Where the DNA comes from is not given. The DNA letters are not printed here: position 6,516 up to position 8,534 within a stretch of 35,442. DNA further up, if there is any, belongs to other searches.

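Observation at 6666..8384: Tail protein carrying a complete calcineurin-type metallophosphoesterase motif set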

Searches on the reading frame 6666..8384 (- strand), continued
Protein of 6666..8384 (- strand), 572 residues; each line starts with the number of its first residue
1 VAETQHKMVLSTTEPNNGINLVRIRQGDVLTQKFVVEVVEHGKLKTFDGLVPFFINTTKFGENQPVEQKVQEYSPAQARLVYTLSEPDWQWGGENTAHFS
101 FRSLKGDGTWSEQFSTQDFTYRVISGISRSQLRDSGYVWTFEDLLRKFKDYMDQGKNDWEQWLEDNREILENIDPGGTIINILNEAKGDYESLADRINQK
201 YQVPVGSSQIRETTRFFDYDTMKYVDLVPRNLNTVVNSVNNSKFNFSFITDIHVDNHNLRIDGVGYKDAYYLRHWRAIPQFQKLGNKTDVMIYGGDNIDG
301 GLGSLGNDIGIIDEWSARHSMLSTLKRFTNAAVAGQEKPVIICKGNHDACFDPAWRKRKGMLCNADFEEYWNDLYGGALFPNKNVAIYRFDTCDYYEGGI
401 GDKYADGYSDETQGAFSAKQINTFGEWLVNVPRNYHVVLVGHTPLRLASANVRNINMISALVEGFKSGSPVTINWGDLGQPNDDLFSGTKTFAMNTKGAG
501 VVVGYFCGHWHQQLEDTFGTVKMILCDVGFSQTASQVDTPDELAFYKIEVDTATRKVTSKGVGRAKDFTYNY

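Call 35: search_protein_families(library=pfam, alignment_id=A3, max_evalue=0.001)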
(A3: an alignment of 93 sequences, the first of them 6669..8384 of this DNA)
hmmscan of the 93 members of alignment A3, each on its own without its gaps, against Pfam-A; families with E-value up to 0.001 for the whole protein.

A. member 1, window:6669-8384:- (572 aa): 2 families
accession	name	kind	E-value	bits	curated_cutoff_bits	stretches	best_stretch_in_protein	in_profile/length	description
PF10651.15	BppU_N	-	1.2e-16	61.1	23.1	1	6-150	3-142/142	BppU N-terminal domain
PF00149.33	Metallophos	-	2.9e-07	31.6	21.5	1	247-512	4-190/191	Calcineurin-like phosphoesterase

B. families by the number of members that match (of 93 scanned): 6 families
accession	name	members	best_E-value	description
PF00149.33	Metallophos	65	3.3e-12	Calcineurin-like phosphoesterase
PF10651.15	BppU_N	28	8.6e-38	BppU N-terminal domain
PF18667.6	BppU_IgG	1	1.7e-17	Baseplate upper protein immunoglobulin like domain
PF23203.1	KIF21A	1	0.00038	KIF21A-like domain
PF12850.12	Metallophos_2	1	0.00041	Calcineurin-like phosphoesterase superfamily domain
PF07889.17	DUF1664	1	0.00075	Protein of unknown function (DUF1664)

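Call 37: get_annotated_region(hit=H33, flank=6000)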
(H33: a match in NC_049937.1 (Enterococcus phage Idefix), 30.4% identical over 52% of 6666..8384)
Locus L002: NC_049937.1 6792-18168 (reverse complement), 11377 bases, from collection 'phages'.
description: Enterococcus phage Idefix genome assembly, chromosome: IDF.
organism: Enterococcus phage Idefix (NCBI taxid 2017580)
taxonomy: Viruses; Duplodnaviria; Heunggongvirae; Uroviricota; Caudoviricetes; Rountreeviridae; Sarlesvirinae; Copernicusvirus; Copernicusvirus Idefix
host: -; source: -; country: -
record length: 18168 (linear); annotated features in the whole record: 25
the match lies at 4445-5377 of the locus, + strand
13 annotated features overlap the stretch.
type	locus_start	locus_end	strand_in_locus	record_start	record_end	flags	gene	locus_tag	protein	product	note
CDS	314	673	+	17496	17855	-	-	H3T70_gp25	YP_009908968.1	hypothetical protein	-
CDS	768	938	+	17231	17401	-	-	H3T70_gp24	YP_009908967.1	hypothetical protein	-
CDS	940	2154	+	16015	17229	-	mhp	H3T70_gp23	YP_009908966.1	major head protein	-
CDS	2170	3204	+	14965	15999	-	ad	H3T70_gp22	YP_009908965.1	upper collar connector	-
CDS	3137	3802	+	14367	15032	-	coll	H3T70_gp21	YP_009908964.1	adaptor Ad4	-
CDS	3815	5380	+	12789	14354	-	-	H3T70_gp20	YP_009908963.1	Putative virion protein with calcineurin-like phosphoesterase domain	-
CDS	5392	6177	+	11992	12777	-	-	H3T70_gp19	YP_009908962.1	minor head protein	-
CDS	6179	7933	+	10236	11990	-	tail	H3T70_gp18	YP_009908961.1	tail protein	-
CDS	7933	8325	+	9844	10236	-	hol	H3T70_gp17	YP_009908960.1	holin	lysis protein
CDS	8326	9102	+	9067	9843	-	amdI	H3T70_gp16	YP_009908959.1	endolysin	-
CDS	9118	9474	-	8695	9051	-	-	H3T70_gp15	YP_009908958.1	nucleotide kinase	-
CDS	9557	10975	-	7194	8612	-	lysIA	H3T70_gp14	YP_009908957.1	endolysin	-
CDS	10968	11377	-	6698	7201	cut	endo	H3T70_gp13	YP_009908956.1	HNH endonuclease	-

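Call 42: fold_search(model_id=the predicted structure, library=viral)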
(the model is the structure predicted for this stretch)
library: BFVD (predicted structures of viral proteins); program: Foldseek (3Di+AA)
matches with E <= 10: 1179; with E <= 0.001: 152
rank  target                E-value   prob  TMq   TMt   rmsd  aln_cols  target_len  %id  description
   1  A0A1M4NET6            3.1e-34  1.00  0.56  0.61  15.3       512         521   25  Virion protein with calcineurin-like phosphoesterase domain [Enterococcus phage Idefix]
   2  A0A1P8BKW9            5.9e-20  1.00  0.22  0.15  17.4       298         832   33  (no name in the UniProt tables at hand)
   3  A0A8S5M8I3            7.0e-20  1.00  0.44  0.30  19.6       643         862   14  Calcineurin-like phosphoesterase domain-containing protein [Siphoviridae sp. ctzVd36]
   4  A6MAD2                8.1e-19  1.00  0.21  0.40  14.9       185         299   40  Gp067 [Lactococcus phage KSY1]
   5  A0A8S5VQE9            1.3e-18  1.00  0.44  0.27  34.2      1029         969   10  (no name in the UniProt tables at hand)
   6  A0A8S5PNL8            1.5e-18  1.00  0.46  0.46  13.2       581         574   14  Metallophosphatase domain protein [Siphoviridae sp. ct8NQ14]
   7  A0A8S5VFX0            4.2e-16  1.00  0.40  0.31   6.1       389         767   15  Metallophosphatase domain protein [Siphoviridae sp. ctNHj22]
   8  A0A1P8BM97            1.1e-13  1.00  0.21  0.14  17.0       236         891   24  (no name in the UniProt tables at hand)
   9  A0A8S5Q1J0            1.4e-13  1.00  0.42  0.37  13.3       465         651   15  Tail tube protein [Siphoviridae sp. ctR5S1]
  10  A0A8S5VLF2            2.7e-13  1.00  0.30  0.25  20.5       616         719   13  (no name in the UniProt tables at hand)
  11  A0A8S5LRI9            4.4e-13  1.00  0.41  0.38  18.1       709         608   12  Metallophosphatase domain protein [Myoviridae sp. ctSGr1]
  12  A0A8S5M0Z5            2.7e-12  1.00  0.42  0.37   7.1       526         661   11  Metallophosphatase domain protein [Myoviridae sp. ctyFl19]
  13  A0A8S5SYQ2            9.1e-12  1.00  0.35  0.32  24.0       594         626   12  Metallophosphatase domain protein [Siphoviridae sp. ctDIL13]
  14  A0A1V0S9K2            1.5e-10  1.00  0.28  0.59   8.2       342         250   12  Calcineurin-like phosphoesterase domain-containing protein [Catovirus CTV1]
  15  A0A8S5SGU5            4.3e-10  1.00  0.20  0.28  17.6       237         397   17  Baseplate component [Siphoviridae sp. ct9zP9]
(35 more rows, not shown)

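Call 45: find_related_loci(query=A1, collection=viral_contigs, flank=6000)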
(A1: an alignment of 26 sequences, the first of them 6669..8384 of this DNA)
Query A1 (572 aa) in viral_contigs; peptide patterns used: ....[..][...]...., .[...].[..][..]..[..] (x = any residue, [..] = any of these).
221 stretches matched a pattern; 103 encode a relative of the query (tblastn E <= 1e-3); the best 80 are kept; 77 distinct loci.
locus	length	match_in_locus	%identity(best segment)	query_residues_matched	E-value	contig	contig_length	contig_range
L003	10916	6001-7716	99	1-572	0e+0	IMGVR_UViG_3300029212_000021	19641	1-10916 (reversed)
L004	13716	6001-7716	99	1-572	0e+0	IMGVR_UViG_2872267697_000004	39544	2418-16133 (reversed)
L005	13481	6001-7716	98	1-572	0e+0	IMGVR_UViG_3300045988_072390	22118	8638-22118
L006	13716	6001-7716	94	1-572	0e+0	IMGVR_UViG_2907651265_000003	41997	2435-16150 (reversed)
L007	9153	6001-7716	95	1-572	0e+0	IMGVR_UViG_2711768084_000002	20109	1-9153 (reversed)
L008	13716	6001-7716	94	1-572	0e+0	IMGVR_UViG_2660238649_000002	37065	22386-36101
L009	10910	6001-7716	93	1-572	0e+0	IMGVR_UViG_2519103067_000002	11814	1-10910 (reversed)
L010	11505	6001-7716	93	1-572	0e+0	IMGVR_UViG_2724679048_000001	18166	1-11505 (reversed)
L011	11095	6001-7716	93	1-572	0e+0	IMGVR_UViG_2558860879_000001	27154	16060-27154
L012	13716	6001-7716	93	1-572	0e+0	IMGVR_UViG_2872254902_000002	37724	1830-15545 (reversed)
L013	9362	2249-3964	93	1-572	0e+0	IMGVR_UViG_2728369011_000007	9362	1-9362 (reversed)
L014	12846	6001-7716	93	1-572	0e+0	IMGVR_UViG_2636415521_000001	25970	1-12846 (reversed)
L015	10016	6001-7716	93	1-572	0e+0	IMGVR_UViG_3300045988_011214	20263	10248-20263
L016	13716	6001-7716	93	1-572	0e+0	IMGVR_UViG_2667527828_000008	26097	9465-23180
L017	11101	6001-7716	93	1-572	0e+0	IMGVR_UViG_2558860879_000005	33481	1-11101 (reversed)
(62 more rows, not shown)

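Call 49: find_encoding_contigs(protein=P0037, flank=5000, max_places=2)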
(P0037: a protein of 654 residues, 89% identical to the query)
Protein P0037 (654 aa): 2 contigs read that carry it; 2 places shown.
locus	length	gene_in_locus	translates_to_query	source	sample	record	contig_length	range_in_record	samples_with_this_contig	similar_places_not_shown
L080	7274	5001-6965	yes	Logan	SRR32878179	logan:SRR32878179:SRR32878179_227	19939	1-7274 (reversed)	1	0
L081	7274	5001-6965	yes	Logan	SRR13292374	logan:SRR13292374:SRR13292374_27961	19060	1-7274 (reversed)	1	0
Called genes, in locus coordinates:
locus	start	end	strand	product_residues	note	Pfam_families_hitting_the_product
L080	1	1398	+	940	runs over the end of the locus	PF10145:PhageMin_Tail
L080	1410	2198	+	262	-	PF05709:Sipho_tail (weak), PF22768:SPP1_Dit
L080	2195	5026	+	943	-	PF06605:Prophage_tail, PF18013:Phage_lysozyme2, PF01551:Peptidase_M23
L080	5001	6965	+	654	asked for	PF10651:BppU_N, PF01522:Polysacc_deac_1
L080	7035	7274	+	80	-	?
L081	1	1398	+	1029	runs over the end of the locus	PF10145:PhageMin_Tail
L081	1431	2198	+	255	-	PF05709:Sipho_tail (weak), PF22768:SPP1_Dit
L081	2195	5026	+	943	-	PF06605:Prophage_tail, PF18013:Phage_lysozyme2, PF01551:Peptidase_M23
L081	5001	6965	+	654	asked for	PF10651:BppU_N, PF01522:Polysacc_deac_1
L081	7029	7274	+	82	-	?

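Call 50: find_encoding_contigs(protein=P0039, flank=5000, max_places=2)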
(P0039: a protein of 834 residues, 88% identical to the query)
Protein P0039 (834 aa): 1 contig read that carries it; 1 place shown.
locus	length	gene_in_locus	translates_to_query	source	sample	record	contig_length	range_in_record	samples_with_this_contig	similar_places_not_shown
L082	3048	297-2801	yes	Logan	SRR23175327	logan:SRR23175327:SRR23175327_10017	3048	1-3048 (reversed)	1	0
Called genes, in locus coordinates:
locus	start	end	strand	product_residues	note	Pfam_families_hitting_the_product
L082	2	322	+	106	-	?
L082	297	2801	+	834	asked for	PF10651:BppU_N, PF12708:Pect-lyase_RHGA_epim, PF13229:Beta_helix (weak), PF05048:NosD, PF13229:Beta_helix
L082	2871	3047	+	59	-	?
